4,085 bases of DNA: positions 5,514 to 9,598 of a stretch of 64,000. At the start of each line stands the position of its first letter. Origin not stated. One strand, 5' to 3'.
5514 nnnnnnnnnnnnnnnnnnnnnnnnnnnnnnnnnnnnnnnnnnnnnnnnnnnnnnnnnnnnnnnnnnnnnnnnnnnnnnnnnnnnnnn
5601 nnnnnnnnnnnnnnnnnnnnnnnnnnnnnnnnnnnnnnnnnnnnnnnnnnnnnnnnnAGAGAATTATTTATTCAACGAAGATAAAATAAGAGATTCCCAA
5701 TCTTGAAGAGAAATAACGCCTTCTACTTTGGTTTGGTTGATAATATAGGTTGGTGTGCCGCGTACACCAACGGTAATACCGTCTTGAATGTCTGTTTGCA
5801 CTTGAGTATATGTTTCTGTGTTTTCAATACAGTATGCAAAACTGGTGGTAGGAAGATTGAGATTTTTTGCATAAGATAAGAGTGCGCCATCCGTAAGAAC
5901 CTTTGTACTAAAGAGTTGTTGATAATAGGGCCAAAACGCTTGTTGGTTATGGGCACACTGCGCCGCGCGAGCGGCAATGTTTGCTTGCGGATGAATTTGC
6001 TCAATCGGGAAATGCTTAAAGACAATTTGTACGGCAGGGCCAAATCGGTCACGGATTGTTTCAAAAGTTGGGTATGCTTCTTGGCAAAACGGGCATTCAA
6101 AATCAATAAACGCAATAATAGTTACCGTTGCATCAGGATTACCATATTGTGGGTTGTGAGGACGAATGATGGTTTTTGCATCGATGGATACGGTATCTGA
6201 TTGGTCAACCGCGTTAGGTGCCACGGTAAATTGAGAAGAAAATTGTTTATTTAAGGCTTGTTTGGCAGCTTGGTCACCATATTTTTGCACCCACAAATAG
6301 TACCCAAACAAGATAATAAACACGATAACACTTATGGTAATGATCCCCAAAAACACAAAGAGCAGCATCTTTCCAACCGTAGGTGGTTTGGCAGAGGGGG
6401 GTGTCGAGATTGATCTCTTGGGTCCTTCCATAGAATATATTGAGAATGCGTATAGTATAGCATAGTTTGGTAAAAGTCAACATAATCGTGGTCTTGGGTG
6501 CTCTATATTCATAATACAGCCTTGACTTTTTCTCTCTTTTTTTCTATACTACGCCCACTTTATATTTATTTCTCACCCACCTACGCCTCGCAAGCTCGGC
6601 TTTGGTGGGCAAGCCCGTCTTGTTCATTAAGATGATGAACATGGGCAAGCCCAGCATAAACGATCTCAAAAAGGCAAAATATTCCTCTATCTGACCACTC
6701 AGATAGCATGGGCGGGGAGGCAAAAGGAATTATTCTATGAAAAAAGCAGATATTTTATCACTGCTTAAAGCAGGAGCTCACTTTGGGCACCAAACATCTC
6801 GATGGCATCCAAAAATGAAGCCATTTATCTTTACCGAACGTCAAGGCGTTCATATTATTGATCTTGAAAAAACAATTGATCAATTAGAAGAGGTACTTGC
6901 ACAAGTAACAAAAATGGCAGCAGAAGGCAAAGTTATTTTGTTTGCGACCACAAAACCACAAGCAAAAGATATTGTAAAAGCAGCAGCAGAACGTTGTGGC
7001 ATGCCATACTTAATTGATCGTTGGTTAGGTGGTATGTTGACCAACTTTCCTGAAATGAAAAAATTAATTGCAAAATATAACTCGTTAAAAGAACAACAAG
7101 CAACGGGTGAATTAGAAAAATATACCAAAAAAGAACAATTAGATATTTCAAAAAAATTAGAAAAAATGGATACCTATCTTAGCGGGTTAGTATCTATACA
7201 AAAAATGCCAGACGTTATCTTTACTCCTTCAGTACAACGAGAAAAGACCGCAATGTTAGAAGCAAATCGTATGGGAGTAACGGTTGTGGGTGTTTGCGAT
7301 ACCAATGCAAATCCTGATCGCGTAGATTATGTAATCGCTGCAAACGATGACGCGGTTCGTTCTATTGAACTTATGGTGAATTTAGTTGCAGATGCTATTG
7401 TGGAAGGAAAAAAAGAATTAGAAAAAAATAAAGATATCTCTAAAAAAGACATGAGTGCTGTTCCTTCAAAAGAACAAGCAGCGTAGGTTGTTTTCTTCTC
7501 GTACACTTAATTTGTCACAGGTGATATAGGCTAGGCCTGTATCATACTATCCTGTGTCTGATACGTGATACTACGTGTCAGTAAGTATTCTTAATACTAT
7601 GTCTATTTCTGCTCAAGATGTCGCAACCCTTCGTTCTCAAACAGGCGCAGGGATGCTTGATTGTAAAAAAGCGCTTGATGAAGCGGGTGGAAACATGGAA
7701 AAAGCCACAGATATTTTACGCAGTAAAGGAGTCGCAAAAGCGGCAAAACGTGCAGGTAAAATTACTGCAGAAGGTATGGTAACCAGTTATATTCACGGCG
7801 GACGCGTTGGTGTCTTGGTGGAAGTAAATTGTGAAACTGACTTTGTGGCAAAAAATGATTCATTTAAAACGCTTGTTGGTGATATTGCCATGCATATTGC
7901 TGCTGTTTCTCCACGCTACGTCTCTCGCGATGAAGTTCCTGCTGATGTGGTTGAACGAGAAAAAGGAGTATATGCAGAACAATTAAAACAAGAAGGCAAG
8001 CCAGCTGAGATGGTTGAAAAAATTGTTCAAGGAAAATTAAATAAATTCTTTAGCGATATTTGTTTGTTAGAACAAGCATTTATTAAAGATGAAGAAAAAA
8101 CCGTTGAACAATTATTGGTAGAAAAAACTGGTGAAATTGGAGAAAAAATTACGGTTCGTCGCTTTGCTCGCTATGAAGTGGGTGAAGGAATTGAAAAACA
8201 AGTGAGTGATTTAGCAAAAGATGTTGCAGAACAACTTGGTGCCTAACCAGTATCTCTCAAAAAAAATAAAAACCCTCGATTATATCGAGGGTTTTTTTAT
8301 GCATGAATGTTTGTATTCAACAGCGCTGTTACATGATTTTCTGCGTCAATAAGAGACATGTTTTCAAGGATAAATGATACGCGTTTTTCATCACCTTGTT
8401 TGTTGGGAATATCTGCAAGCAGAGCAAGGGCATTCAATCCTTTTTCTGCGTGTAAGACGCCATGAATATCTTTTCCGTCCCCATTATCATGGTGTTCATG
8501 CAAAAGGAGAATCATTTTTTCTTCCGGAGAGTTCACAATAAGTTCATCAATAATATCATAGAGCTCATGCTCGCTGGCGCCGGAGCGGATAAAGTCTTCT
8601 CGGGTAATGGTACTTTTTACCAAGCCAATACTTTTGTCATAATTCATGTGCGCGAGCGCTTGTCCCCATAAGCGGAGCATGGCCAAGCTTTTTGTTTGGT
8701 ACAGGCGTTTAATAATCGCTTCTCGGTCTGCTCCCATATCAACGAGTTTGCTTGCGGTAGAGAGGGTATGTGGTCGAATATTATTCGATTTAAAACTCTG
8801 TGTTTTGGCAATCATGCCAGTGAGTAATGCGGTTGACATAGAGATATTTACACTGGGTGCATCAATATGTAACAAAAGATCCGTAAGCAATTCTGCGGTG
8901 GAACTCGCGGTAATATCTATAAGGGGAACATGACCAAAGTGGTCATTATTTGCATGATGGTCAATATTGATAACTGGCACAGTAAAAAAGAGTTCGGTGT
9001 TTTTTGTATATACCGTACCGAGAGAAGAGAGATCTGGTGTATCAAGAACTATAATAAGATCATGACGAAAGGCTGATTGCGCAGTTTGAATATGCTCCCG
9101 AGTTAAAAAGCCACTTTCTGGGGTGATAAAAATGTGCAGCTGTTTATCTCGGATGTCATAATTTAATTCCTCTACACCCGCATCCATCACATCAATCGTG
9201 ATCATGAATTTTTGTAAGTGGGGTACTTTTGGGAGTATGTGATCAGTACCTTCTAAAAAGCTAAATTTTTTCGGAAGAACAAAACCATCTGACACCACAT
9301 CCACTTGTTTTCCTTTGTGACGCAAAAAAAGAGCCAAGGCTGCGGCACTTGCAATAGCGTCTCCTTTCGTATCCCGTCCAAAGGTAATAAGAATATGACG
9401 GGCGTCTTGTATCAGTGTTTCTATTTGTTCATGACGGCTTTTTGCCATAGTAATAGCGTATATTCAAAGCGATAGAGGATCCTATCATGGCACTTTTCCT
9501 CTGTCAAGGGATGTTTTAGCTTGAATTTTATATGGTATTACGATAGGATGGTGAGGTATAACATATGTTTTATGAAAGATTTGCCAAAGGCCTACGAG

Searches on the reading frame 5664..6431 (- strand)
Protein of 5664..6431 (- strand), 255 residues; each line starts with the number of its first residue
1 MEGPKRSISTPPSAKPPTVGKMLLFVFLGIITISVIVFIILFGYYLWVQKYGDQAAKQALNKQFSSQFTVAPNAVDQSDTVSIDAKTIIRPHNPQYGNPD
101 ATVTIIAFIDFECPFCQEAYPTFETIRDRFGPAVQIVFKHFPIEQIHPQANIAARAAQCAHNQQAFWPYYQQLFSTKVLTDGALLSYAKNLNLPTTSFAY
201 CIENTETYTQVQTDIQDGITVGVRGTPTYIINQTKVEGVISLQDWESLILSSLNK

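Call 50: search_protein_families(library=pfam, proteins=[window:5664-6431:-], max_evalue=0.0001)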
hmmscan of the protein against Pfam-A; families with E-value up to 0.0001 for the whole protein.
window:5664-6431:- (255 aa): 2 families
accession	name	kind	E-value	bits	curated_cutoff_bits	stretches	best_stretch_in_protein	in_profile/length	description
PF13462.12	Thioredoxin_4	-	4.6e-24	85.9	23.2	1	93-249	5-163/165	Thioredoxin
PF01323.26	DSBA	-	2.2e-15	57.4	25.6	2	150-247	88-188/191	DSBA-like thioredoxin domain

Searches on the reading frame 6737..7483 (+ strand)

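Call 50: search_protein_families(library=pfam, proteins=[window:6737-7483:+], max_evalue=0.0001)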
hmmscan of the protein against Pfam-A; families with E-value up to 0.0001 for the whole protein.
window:6737-7483:+ (249 aa): 2 families
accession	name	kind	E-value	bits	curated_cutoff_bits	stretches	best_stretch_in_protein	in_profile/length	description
PF00318.25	Ribosomal_S2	-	5.6e-83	277.9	26.1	1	9-224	1-216/216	Ribosomal protein S2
PF15698.10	Phosphatase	-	6.1e-05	22.8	28.4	0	34-77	66-109/256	Phosphatase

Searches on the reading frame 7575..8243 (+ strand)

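Call 50: search_protein_families(library=pfam, proteins=[window:7575-8243:+], max_evalue=0.0001)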
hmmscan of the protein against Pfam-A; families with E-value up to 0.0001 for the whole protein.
window:7575-8243:+ (223 aa): 1 family
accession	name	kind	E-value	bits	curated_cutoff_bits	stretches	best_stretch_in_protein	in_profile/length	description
PF00889.24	EF_TS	-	5.4e-47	160.5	27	2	101-204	107-204/204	Elongation factor TS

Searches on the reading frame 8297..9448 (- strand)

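Call 50: search_protein_families(library=pfam, proteins=[window:8297-9448:-], max_evalue=0.0001)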
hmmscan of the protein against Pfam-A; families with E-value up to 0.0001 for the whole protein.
window:8297-9448:- (383 aa): 1 family
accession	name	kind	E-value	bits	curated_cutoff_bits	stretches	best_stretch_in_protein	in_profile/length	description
PF01368.27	DHH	-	1.3e-10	42.1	28.1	1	19-211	2-124/125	DHH family, N-terminal domain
